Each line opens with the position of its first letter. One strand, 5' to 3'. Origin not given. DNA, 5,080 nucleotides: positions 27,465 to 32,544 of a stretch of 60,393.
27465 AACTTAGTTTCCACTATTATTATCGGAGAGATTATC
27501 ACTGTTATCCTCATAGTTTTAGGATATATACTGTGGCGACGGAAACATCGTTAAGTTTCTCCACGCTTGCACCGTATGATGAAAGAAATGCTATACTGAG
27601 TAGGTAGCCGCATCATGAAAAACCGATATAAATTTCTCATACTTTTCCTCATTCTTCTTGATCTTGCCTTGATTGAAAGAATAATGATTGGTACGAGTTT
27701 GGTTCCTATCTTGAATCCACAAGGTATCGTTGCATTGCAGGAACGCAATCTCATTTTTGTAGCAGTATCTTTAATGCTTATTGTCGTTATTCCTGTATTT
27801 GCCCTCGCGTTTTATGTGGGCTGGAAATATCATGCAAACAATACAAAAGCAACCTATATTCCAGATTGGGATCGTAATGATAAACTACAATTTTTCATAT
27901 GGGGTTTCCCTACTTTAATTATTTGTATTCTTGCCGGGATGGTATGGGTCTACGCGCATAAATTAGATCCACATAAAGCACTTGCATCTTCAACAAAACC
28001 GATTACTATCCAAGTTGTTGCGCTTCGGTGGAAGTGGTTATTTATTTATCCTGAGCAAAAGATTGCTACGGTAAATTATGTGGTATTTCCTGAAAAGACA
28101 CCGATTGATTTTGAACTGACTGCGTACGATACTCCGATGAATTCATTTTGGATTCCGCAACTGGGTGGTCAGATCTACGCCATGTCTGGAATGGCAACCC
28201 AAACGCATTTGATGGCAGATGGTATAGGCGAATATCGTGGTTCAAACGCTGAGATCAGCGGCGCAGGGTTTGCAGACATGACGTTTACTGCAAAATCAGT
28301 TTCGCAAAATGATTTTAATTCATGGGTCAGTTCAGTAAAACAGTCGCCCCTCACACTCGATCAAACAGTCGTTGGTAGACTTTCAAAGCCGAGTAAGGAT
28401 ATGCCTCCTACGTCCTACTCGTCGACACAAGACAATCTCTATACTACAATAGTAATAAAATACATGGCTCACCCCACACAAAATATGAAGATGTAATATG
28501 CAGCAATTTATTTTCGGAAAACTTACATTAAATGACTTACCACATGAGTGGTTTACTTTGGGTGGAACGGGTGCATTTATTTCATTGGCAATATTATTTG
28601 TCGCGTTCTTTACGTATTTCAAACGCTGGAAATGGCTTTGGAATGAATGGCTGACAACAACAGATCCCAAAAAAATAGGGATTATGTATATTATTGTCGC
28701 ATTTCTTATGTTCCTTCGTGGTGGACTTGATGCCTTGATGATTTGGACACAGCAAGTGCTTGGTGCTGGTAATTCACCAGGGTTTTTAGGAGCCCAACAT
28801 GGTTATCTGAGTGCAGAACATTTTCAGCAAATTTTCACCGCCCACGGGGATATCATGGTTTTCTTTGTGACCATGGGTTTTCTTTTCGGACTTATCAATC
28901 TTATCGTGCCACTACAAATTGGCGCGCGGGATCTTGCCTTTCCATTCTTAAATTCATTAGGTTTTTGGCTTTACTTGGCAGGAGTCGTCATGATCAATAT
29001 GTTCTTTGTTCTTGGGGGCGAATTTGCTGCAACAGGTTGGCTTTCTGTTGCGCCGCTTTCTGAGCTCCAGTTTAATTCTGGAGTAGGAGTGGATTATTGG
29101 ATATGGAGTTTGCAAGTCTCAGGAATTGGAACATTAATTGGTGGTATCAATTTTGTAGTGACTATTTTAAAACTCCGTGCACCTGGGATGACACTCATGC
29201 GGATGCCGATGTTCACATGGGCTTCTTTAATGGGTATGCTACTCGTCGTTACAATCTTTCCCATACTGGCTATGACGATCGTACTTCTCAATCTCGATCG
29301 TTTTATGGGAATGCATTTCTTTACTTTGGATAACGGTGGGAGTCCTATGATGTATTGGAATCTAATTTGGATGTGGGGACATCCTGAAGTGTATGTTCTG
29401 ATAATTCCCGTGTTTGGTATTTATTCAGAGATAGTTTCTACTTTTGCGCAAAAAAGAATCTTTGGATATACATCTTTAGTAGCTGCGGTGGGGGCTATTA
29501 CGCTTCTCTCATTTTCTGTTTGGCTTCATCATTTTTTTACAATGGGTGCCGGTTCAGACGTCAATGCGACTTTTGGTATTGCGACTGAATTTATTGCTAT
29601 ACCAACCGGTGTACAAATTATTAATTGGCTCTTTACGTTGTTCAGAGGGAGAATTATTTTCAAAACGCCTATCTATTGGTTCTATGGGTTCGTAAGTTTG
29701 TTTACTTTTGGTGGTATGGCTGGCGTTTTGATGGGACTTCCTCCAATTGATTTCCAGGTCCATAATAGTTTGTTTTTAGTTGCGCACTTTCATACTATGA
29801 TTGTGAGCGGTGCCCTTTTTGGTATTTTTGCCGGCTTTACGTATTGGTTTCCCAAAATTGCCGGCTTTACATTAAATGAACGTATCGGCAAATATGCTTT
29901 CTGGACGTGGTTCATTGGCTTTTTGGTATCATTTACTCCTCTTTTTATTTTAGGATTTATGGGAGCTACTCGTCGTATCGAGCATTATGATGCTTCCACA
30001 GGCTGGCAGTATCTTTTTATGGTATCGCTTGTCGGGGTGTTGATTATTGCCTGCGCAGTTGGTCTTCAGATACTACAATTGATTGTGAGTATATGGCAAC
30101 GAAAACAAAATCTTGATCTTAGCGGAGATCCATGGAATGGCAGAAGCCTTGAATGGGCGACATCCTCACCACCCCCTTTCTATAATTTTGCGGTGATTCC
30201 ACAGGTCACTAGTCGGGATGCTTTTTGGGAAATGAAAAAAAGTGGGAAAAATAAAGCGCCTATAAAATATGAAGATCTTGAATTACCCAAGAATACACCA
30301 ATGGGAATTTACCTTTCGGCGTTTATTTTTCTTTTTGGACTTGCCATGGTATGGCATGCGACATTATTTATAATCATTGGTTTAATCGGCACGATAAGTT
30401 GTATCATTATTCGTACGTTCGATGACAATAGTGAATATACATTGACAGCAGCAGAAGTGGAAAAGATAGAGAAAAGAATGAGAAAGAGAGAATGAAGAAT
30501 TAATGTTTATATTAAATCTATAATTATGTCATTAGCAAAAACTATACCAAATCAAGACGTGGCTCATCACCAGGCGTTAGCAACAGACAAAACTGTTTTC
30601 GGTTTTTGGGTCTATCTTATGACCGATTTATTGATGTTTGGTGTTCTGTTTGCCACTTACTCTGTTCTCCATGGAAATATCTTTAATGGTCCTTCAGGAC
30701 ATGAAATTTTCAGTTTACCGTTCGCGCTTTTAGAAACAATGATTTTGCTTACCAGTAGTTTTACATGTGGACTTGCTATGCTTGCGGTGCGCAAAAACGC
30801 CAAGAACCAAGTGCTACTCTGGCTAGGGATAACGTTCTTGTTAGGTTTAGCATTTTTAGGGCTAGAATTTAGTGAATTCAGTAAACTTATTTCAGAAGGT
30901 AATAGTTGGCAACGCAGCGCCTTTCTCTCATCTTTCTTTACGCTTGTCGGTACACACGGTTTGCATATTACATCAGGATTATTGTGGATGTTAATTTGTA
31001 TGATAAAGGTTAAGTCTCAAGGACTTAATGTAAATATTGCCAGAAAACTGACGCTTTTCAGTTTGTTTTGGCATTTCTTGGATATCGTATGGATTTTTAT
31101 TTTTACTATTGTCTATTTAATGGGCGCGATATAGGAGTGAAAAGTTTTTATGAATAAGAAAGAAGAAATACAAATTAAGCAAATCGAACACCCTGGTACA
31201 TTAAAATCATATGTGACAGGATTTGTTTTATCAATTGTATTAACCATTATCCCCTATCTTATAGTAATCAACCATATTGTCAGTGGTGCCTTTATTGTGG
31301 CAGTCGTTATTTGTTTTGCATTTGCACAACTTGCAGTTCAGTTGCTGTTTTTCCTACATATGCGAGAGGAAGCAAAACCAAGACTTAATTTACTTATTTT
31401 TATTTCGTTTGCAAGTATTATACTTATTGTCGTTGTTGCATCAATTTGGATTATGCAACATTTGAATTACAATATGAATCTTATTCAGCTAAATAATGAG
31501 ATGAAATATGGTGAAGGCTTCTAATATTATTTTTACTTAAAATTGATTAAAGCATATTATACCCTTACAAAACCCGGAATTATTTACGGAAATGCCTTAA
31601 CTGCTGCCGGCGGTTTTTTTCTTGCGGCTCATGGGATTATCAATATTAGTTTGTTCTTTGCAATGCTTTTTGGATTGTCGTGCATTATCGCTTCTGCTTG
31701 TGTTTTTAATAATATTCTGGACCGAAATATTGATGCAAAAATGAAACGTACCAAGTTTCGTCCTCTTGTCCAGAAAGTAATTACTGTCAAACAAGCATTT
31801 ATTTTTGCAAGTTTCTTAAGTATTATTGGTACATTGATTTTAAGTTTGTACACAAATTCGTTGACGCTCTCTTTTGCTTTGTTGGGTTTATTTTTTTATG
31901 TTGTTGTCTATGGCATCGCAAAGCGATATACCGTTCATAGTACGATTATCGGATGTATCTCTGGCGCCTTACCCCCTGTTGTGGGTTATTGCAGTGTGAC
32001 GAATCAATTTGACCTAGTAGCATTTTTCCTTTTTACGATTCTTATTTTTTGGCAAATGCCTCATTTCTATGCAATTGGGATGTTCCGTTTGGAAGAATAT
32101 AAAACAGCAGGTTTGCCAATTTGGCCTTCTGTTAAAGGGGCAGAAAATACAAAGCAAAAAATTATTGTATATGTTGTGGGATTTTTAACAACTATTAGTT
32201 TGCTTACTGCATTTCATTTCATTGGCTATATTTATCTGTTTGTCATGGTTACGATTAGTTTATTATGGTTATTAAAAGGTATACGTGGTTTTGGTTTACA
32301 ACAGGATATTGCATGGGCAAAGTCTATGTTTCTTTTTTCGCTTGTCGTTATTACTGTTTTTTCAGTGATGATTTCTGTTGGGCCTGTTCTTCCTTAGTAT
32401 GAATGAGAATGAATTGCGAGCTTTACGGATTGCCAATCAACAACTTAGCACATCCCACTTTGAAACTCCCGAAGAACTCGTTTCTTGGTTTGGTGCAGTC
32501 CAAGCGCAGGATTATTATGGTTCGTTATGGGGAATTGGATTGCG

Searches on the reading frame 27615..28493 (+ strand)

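Call 90: search_protein_families(library=pfam, proteins=[window:27615-28493:+], max_evalue=0.0001)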
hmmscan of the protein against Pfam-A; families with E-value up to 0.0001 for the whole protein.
window:27615-28493:+ (293 aa): 2 families
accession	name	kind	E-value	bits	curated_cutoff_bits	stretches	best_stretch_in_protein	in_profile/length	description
PF06481.20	COX_ARM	-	2e-08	34.4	23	1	242-286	1-45/46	COX Aromatic Rich Motif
PF00116.26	COX2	-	1.4e-06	28.7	22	1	150-229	42-120/120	Cytochrome C oxidase subunit II, periplasmic domain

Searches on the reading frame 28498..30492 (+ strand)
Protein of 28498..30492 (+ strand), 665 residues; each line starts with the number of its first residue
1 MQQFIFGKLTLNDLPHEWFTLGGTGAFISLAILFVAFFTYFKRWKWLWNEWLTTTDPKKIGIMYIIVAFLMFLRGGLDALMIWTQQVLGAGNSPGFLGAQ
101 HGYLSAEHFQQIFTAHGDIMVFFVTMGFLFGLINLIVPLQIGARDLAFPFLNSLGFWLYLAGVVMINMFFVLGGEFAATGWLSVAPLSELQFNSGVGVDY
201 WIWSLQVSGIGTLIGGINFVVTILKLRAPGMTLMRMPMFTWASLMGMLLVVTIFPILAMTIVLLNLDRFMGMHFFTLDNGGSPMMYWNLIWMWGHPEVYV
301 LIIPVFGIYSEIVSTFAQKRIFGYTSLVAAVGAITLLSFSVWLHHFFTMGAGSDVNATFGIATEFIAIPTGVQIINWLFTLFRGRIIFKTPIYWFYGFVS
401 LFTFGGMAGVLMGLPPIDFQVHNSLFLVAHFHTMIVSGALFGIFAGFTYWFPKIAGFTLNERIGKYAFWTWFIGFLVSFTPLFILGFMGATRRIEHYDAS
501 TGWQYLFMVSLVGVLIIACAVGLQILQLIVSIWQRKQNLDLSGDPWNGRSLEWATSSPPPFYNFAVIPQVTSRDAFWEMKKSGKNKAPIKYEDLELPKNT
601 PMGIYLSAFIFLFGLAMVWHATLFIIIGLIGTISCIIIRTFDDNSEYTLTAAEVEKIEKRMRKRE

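Call 67: search_protein_families(library=pfam, proteins=[window:28498-30492:+], max_evalue=0.00001)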
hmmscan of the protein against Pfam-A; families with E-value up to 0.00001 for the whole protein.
window:28498-30492:+ (665 aa): 1 family
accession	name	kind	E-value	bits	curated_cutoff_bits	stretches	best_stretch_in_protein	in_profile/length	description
PF00115.25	COX1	-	1.3e-133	446.5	34.8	1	59-515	1-435/436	Cytochrome C and Quinol oxidase polypeptide I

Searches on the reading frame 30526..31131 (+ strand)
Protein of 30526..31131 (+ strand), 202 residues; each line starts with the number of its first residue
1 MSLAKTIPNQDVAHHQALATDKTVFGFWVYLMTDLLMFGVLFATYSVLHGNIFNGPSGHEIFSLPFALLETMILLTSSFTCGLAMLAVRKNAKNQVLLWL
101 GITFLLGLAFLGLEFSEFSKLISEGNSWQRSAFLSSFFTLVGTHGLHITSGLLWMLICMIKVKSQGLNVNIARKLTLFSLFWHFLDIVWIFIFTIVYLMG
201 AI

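Call 90: search_protein_families(library=pfam, proteins=[window:30526-31131:+], max_evalue=0.0001)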
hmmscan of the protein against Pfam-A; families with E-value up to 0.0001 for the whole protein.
window:30526-31131:+ (202 aa): 1 family
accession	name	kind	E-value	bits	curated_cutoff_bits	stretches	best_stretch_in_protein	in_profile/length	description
PF00510.24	COX3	-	3.1e-16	60.5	23.8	1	14-200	67-257/258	Cytochrome c oxidase subunit III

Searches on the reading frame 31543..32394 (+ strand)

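Call 90: search_protein_families(library=pfam, proteins=[window:31543-32394:+], max_evalue=0.0001)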
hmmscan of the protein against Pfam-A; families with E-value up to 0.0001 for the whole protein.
window:31543-32394:+ (284 aa): 1 family
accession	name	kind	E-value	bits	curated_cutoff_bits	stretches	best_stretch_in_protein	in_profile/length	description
PF01040.23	UbiA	-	8.3e-55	186.2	34.2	1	19-266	3-249/250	UbiA prenyltransferase family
